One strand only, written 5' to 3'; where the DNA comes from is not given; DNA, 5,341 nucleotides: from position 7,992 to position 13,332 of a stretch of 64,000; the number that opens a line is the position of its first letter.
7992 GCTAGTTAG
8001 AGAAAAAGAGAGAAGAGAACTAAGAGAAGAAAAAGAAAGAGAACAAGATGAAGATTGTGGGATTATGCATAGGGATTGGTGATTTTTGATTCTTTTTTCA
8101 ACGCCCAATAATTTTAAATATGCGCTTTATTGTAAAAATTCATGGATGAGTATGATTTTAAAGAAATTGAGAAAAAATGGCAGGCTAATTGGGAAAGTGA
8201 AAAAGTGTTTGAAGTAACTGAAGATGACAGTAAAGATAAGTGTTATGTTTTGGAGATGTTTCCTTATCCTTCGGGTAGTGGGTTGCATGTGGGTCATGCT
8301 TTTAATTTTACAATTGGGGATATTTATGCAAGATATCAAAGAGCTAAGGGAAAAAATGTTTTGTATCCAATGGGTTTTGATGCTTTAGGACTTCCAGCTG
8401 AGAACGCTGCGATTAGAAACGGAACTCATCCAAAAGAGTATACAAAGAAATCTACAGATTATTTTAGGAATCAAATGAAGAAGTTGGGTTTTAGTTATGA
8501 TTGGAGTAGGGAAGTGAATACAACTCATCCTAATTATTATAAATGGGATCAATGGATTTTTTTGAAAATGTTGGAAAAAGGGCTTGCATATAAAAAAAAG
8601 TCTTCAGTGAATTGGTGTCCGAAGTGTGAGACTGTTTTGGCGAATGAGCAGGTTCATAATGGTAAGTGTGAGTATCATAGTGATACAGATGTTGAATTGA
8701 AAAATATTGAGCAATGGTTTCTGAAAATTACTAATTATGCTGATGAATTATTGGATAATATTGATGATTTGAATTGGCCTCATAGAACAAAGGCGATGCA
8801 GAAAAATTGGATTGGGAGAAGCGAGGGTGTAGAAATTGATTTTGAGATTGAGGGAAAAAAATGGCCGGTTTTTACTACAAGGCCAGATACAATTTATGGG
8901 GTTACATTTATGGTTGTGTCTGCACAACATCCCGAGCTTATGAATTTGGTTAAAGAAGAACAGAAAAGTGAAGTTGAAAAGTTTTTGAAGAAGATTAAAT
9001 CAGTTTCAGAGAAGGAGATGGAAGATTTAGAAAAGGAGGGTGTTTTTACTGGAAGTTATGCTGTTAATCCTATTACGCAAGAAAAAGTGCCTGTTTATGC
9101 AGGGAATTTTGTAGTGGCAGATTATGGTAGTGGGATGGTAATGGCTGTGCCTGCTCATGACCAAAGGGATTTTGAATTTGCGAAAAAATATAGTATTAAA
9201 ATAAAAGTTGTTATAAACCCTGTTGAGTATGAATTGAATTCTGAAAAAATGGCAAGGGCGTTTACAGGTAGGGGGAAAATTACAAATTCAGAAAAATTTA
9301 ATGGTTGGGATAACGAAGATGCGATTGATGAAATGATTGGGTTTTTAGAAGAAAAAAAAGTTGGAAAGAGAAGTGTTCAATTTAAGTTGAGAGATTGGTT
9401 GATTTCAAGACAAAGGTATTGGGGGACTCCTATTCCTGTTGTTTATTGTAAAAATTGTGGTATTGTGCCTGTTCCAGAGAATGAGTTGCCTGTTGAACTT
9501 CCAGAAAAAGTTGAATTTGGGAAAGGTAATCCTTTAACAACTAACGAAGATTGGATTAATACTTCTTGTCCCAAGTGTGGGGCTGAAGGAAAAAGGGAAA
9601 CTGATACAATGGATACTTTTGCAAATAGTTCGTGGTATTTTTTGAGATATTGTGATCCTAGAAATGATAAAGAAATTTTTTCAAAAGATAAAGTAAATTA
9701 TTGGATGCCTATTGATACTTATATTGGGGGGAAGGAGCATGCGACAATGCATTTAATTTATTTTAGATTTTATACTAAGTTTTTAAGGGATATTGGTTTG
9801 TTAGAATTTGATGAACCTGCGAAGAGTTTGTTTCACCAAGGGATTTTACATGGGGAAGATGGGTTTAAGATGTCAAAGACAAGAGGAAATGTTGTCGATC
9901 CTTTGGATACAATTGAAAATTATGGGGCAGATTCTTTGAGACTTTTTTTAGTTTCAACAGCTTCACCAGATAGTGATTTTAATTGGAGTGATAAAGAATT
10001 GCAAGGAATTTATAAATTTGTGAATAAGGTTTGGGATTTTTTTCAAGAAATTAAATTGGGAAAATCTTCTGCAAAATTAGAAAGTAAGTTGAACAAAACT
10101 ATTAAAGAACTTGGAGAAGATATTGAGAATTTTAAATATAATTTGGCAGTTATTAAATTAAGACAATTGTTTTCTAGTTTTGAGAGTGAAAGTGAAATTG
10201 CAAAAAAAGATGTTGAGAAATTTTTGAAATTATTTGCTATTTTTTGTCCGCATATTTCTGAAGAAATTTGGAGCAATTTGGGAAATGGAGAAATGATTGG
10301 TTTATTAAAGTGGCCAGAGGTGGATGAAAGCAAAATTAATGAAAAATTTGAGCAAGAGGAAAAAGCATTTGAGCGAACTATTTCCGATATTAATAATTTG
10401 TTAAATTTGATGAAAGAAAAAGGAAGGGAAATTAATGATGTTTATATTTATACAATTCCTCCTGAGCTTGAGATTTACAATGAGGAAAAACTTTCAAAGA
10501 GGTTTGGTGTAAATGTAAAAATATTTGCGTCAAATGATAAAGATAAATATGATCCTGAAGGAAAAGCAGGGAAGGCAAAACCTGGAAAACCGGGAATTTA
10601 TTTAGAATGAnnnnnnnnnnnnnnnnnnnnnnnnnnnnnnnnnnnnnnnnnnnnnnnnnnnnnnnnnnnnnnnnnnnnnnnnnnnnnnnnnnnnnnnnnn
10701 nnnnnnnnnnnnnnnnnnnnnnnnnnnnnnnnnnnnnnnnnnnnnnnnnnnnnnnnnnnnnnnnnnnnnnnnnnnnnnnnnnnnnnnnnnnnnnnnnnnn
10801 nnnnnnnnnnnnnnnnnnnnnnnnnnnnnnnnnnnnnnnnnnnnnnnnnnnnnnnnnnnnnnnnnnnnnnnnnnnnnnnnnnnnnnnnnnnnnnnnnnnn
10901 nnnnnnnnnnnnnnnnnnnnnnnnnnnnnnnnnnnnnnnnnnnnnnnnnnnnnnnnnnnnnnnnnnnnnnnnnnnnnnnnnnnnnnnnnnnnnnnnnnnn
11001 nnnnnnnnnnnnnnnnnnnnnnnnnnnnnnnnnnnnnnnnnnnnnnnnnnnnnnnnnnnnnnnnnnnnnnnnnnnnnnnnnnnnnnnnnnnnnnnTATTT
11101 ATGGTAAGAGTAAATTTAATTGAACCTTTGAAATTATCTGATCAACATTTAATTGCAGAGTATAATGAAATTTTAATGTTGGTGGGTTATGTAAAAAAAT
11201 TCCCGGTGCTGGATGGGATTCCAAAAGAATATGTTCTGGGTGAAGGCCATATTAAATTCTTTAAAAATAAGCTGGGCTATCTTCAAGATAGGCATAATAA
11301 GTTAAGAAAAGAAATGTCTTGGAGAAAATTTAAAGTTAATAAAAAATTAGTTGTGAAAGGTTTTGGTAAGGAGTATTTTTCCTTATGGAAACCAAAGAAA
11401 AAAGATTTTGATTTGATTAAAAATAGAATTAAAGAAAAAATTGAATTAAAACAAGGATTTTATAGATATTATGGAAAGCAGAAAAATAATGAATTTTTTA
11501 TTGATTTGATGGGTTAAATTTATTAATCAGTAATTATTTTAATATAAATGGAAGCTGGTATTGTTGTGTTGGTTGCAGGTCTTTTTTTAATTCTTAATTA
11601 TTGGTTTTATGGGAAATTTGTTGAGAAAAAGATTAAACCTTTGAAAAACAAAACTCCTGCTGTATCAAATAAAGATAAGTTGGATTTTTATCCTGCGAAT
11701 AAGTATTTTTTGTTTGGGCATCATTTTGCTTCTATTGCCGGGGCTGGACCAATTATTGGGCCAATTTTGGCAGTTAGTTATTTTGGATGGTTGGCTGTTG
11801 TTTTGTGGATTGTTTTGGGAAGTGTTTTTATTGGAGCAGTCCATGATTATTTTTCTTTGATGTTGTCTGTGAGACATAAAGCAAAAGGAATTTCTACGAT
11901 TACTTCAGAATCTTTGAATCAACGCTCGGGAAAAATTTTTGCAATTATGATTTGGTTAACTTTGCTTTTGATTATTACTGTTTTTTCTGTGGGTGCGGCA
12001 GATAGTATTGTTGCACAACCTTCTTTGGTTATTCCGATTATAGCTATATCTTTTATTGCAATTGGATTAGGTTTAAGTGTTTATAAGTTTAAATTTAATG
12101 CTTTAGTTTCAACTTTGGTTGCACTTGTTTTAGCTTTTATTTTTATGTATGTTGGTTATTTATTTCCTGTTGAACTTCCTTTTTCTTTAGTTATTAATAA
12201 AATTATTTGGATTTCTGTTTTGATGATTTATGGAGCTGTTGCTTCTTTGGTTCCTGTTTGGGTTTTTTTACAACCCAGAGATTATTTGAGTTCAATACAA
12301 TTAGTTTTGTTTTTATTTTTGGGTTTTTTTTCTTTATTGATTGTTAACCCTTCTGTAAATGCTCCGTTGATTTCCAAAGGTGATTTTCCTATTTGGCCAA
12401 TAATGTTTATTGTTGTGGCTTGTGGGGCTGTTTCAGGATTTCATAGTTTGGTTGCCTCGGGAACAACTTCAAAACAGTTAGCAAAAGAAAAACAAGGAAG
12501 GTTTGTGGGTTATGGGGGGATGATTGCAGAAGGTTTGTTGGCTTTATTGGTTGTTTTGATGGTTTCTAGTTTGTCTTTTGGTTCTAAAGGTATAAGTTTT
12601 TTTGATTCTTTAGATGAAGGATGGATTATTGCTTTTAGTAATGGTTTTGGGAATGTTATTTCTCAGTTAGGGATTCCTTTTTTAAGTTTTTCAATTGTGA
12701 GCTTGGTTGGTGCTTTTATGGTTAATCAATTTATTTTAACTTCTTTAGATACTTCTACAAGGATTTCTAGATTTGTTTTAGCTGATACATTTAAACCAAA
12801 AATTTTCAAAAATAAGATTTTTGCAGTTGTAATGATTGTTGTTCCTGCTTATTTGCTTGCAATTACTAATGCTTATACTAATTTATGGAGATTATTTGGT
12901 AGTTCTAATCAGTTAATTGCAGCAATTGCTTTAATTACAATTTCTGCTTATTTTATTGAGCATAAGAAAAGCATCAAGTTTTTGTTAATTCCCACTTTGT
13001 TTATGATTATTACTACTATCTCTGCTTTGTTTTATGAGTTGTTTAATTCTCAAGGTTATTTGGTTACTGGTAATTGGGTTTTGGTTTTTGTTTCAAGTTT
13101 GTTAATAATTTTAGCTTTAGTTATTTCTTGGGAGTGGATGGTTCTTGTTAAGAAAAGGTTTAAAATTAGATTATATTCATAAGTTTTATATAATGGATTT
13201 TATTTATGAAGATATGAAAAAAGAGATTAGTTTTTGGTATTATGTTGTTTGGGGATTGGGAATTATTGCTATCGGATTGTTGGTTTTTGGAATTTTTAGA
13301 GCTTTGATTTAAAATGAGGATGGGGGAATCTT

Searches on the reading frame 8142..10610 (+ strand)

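Call 11: search_protein_families(library=pfam, proteins=[window:8142-10610:+], max_evalue=0.01)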
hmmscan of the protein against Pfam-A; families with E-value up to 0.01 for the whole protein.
window:8142-10610:+ (822 aa): 5 families
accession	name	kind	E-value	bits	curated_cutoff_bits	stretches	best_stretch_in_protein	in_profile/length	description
PF13603.12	tRNA-synt_1_2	-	3.9e-66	222.5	25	1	221-400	1-182/185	Leucyl-tRNA synthetase, editing domain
PF00133.28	tRNA-synt_1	-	1.2e-59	202.6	22.7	2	13-245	2-247/414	tRNA synthetases class I (I, L, M and V)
PF09334.17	tRNA-synt_1g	-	1.1e-36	126.9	20.1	2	39-177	6-140/391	tRNA synthetases class I (M)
PF08264.19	Anticodon_1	-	3.7e-16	59.8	25.1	1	646-753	4-132/148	Anticodon-binding domain of tRNA ligase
PF01406.26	tRNA-synt_1e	-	1.5e-06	28.3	27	1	558-621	236-297/301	tRNA synthetases class I (C) catalytic domain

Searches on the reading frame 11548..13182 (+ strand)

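Call 11: search_protein_families(library=pfam, proteins=[window:11548-13182:+], max_evalue=0.01)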
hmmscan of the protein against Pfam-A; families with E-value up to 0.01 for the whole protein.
window:11548-13182:+ (544 aa): 1 family
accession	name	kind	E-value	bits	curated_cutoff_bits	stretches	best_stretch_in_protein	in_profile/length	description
PF02554.20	CstA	-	1.1e-121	407.7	27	2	4-343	3-355/560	Carbon starvation protein CstA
